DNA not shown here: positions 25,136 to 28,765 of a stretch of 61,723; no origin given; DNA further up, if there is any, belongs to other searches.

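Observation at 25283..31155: Promoter-delimited four-gene operon: DUF5663-like protein, 58-aa coiled-coil protein, PP2C phosphatase and a 1449-aa PP2C-headed membrane giant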

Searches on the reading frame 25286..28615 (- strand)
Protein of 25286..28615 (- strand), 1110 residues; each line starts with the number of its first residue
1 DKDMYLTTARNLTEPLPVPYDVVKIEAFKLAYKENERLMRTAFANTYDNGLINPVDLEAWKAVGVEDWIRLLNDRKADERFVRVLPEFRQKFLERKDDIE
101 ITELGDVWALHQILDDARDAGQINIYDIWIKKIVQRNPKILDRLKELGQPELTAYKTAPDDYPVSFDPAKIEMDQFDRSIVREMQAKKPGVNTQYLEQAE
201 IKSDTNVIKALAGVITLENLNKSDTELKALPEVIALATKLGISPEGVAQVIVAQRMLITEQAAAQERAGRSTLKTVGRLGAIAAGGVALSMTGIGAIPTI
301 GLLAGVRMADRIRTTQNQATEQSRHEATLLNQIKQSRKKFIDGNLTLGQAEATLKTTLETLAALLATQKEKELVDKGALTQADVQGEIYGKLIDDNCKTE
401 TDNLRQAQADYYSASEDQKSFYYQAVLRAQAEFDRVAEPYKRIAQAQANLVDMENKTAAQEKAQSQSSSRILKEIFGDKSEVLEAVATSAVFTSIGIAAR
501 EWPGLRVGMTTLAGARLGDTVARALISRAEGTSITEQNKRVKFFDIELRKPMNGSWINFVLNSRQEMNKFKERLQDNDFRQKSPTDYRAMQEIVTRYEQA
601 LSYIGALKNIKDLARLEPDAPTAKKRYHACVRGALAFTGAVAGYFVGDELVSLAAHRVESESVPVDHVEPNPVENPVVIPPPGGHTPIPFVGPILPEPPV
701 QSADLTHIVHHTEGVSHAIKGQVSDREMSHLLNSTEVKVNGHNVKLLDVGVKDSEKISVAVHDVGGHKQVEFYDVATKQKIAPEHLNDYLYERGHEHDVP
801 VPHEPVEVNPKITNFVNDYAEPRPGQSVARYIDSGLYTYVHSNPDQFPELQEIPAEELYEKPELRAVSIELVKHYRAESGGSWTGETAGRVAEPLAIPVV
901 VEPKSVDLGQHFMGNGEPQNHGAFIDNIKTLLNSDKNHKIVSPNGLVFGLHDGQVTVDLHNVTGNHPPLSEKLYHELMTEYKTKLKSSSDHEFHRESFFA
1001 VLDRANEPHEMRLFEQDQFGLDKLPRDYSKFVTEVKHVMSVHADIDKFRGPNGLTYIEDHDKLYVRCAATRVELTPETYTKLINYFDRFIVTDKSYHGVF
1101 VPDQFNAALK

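Call 30: search_protein_representatives(protein=window:25286-28615:-)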
Query: 1110 residues. Proteins with E-value up to 0.001 (for the whole library): 13; up to 1e-10: 9; up to 1e-30: 5. The best 13 are listed.
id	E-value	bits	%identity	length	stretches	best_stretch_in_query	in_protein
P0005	2.0e-161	555.7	100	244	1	867-1110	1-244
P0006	2.0e-87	310.7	35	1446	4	194-687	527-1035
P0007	7.2e-59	216.2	29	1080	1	225-1109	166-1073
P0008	2.0e-44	168.3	29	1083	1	247-1108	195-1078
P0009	2.7e-41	158.0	29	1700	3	225-671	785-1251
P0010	6.6e-27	110.4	28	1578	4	192-376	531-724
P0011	6.9e-26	107.0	38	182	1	935-1093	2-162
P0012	4.4e-21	91.1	36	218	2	904-1022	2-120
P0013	9.9e-21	89.9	28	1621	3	165-576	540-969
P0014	1.5e-07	46.3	28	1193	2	442-602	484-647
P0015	2.6e-07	45.5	30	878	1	192-376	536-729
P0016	1.7e-04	36.2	31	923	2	430-575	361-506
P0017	3.3e-04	35.2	27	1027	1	227-578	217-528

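Call 34: find_encoding_contigs(protein=P0006, flank=10000, max_places=3)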
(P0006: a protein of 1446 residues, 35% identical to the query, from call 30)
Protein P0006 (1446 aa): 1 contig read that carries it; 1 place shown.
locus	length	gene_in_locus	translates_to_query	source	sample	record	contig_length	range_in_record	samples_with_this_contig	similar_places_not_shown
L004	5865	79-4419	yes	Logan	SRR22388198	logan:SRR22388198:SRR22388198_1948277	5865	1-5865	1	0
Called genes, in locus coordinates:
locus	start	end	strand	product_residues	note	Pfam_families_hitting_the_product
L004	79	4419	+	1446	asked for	PF00481:PP2C, PF13672:PP2C_2 (weak)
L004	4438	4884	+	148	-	-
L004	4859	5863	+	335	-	?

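Call 35: find_encoding_contigs(protein=P0009, flank=10000, max_places=3)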
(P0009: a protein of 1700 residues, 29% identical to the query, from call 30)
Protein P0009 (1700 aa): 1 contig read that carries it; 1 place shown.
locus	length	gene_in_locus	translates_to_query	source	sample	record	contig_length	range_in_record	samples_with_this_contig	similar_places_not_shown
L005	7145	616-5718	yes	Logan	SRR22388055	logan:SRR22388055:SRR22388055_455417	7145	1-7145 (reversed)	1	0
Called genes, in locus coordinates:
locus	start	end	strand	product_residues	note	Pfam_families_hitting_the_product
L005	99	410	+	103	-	PF18908:DUF5663 (weak)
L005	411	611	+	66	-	-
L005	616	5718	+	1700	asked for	PF00481:PP2C (weak), PF13672:PP2C_2, PF07228:SpoIIE (weak)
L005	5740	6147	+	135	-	-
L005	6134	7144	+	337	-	?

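Call 100: find_encoding_contigs(protein=P0007, flank=10000, max_places=3)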
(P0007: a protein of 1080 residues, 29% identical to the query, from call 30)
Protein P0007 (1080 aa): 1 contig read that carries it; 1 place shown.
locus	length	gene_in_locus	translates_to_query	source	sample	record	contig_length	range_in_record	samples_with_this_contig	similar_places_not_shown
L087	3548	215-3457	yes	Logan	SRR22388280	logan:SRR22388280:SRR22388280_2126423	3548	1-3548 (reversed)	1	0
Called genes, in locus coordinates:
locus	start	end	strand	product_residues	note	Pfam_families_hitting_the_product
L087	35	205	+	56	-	-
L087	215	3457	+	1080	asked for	-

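Call 101: find_encoding_contigs(protein=P0008, flank=10000, max_places=3)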
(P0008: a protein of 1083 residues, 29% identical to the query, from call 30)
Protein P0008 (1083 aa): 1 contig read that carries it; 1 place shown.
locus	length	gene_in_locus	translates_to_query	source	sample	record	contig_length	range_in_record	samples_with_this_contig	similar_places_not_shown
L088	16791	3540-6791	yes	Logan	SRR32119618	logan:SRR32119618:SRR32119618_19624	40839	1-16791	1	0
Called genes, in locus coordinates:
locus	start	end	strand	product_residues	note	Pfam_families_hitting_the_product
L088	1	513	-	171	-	?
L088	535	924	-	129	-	PF00213:OSCP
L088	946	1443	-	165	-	PF00430:ATP-synt_B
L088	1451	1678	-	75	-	PF00137:ATP-synt_C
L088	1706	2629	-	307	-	PF00119:ATP-synt_A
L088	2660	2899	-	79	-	-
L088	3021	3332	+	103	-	PF18908:DUF5663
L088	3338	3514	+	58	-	-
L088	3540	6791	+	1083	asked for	-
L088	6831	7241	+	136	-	-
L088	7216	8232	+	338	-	PF02912:Phe_tRNA-synt_N, PF01409:tRNA-synt_2d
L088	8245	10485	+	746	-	PF01588:tRNA_bind, PF03483:B3_4, PF03484:B5, PF17759:tRNA_synthFbeta, PF03147:FDX-ACB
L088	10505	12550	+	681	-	PF02518:HATPase_c, PF00204:DNA_gyraseB, PF01751:Toprim, PF00986:DNA_gyraseB_C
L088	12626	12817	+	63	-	PF00584:SecE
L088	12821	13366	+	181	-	PF02357:NusG, PF00467:KOW (weak)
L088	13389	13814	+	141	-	PF03946:Ribosomal_L11_N, PF00298:Ribosomal_L11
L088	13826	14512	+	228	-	PF00687:Ribosomal_L1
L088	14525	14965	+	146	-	PF00383:dCMP_cyt_deam_1, PF14437:MafB19-deam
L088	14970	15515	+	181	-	-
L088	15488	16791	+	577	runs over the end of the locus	PF01551:Peptidase_M23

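Call 102: find_encoding_contigs(protein=P0014, flank=10000, max_places=3)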
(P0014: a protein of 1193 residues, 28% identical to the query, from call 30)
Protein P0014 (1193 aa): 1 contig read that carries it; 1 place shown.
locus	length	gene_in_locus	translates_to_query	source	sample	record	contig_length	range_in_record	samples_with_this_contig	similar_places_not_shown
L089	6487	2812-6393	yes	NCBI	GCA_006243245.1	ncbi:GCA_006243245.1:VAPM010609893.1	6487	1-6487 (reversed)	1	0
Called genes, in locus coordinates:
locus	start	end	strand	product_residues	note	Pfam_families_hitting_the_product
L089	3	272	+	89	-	?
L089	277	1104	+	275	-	PF00557:Peptidase_M24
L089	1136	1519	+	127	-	PF03652:RuvX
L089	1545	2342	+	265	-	PF11967:RecO_N, PF02565:RecO_C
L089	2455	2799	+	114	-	PF18908:DUF5663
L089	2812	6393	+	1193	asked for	-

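Call 103: find_encoding_contigs(protein=P0017, flank=10000, max_places=3)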
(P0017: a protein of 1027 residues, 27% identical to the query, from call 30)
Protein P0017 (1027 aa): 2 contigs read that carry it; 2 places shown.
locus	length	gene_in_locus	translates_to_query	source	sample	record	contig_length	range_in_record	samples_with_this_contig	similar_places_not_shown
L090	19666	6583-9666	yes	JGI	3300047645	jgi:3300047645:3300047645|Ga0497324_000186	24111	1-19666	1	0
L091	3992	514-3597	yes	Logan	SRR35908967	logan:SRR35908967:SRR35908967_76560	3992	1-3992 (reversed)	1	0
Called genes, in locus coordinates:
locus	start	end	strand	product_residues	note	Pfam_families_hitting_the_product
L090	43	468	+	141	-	PF00333:Ribosomal_S5, PF03719:Ribosomal_S5_C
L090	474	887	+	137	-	-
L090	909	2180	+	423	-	PF00344:SecY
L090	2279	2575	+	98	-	-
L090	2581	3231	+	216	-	-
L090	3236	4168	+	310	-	PF03741:TerC, PF04332:DUF475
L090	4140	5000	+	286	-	PF00557:Peptidase_M24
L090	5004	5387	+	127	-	PF03652:RuvX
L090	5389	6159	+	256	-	PF11967:RecO_N, PF02565:RecO_C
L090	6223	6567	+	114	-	PF18908:DUF5663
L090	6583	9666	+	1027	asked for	-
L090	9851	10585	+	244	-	-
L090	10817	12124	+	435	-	PF01336:tRNA_anti-codon, PF00152:tRNA-synt_2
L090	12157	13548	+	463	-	PF01336:tRNA_anti-codon, PF00152:tRNA-synt_2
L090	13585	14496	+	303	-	PF18920:DUF5671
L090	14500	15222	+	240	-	PF02616:SMC_ScpA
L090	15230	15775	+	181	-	PF04079:SMC_ScpB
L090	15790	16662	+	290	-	PF00768:Peptidase_S11, PF13354:Beta-lactamase2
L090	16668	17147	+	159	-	PF04138:GtrA_DPMS_TM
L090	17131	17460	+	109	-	-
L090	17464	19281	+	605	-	PF01807:Zn_ribbon_DnaG, PF08275:DNAG_N, PF01751:Toprim, PF13362:Toprim_3 (weak), PF13662:Toprim_4, PF13155:Toprim_2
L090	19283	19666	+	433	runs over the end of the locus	PF03979:Sigma70_r1_1 (weak), PF00140:Sigma70_r1_2, PF04542:Sigma70_r2, PF04539:Sigma70_r3, PF04545:Sigma70_r4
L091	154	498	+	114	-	PF18908:DUF5663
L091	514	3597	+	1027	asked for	-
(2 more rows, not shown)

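Call 104: find_encoding_contigs(protein=P0016, flank=10000, max_places=3)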
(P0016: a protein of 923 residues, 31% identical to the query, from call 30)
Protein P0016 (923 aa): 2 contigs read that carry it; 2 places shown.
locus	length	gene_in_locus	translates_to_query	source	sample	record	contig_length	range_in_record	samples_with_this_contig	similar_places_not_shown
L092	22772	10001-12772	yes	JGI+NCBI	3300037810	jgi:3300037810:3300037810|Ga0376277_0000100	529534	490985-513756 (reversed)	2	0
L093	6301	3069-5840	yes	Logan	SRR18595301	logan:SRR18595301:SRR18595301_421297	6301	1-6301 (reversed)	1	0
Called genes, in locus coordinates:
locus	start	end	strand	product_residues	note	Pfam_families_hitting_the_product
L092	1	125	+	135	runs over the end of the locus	PF00252:Ribosomal_L16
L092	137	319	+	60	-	PF00831:Ribosomal_L29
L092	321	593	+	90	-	PF00366:Ribosomal_S17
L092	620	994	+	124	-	PF00238:Ribosomal_L14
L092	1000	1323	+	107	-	PF00467:KOW, PF17136:ribosomal_L24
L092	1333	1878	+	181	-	PF00281:Ribosomal_L5, PF00673:Ribosomal_L5_C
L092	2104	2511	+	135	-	PF00410:Ribosomal_S8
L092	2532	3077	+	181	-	PF00347:Ribosomal_L6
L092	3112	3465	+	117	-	PF00861:Ribosomal_L18p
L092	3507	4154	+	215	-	PF00333:Ribosomal_S5, PF03719:Ribosomal_S5_C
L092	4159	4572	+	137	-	-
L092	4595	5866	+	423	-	PF00344:SecY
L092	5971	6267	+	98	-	-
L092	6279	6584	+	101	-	-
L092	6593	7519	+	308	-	PF03741:TerC, PF04332:DUF475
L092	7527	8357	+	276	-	PF00557:Peptidase_M24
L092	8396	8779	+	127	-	PF03652:RuvX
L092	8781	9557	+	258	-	PF11967:RecO_N, PF02565:RecO_C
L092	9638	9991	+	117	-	PF18908:DUF5663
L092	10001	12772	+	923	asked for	-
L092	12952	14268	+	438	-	PF01336:tRNA_anti-codon, PF00152:tRNA-synt_2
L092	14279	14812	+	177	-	PF01336:tRNA_anti-codon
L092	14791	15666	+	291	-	PF00152:tRNA-synt_2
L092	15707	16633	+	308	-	PF18920:DUF5671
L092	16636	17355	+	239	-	PF02616:SMC_ScpA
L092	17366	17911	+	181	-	PF04079:SMC_ScpB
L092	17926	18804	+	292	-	PF00768:Peptidase_S11, PF13354:Beta-lactamase2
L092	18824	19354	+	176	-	PF04138:GtrA_DPMS_TM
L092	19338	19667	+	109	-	-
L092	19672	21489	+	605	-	PF01807:Zn_ribbon_DnaG, PF08275:DNAG_N, PF01751:Toprim, PF13155:Toprim_2, PF13662:Toprim_4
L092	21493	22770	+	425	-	PF03979:Sigma70_r1_1 (weak), PF00140:Sigma70_r1_2, PF04542:Sigma70_r2, PF04539:Sigma70_r3, PF04545:Sigma70_r4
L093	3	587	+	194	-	?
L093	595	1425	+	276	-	PF00557:Peptidase_M24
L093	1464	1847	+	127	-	PF03652:RuvX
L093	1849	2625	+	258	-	PF11967:RecO_N, PF02565:RecO_C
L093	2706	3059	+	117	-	PF18908:DUF5663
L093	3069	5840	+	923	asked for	-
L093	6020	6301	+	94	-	?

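Call 105: find_encoding_contigs(protein=P0010, flank=10000, max_places=3)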
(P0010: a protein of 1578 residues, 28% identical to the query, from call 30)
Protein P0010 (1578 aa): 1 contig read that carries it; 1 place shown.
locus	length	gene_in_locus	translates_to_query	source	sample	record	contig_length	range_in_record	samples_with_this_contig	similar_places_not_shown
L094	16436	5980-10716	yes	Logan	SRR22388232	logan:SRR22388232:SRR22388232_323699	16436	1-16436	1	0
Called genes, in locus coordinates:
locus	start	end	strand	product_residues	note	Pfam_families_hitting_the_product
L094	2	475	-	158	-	?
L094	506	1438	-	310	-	PF00231:ATP-synt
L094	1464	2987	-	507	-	PF02874:ATP-synt_ab_N, PF00006:ATP-synt_ab, PF00306:ATP-synt_ab_C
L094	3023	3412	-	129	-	PF00213:OSCP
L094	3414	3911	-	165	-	PF00430:ATP-synt_B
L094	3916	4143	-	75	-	PF00137:ATP-synt_C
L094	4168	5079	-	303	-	PF00119:ATP-synt_A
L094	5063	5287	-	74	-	-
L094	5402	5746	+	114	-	PF18908:DUF5663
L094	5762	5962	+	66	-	-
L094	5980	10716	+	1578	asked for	-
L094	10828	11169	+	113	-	-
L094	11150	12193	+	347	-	PF02912:Phe_tRNA-synt_N, PF01409:tRNA-synt_2d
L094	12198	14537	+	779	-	PF01588:tRNA_bind, PF03483:B3_4, PF03484:B5, PF17759:tRNA_synthFbeta, PF03147:FDX-ACB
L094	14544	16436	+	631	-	?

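Call 113: list_cluster_members(proteins=[P0016, P0014, P0017, P0013, P0008])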
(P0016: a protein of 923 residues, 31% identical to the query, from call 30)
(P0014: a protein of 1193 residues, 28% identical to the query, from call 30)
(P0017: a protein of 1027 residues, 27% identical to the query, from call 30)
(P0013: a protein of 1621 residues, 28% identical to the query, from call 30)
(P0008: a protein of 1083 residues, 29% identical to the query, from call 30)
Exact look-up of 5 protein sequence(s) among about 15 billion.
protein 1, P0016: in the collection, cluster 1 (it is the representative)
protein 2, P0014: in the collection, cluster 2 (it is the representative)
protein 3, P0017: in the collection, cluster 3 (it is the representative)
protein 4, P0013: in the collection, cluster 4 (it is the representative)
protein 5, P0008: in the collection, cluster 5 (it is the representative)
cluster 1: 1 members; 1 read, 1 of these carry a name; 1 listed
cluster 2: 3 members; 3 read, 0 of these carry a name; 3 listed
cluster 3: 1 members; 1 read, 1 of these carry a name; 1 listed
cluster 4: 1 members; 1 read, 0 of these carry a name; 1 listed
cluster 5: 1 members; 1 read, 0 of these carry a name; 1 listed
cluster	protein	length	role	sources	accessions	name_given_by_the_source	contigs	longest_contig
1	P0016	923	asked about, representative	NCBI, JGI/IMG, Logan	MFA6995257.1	MAG: hypothetical protein WC249_02485 [Patescibacteria group bacterium] | hypothetical protein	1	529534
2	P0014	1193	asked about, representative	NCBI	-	-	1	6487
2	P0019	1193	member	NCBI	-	-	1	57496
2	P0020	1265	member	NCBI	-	-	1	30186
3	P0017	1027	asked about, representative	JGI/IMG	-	hypothetical protein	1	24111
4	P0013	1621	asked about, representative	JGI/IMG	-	-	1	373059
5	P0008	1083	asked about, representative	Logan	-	-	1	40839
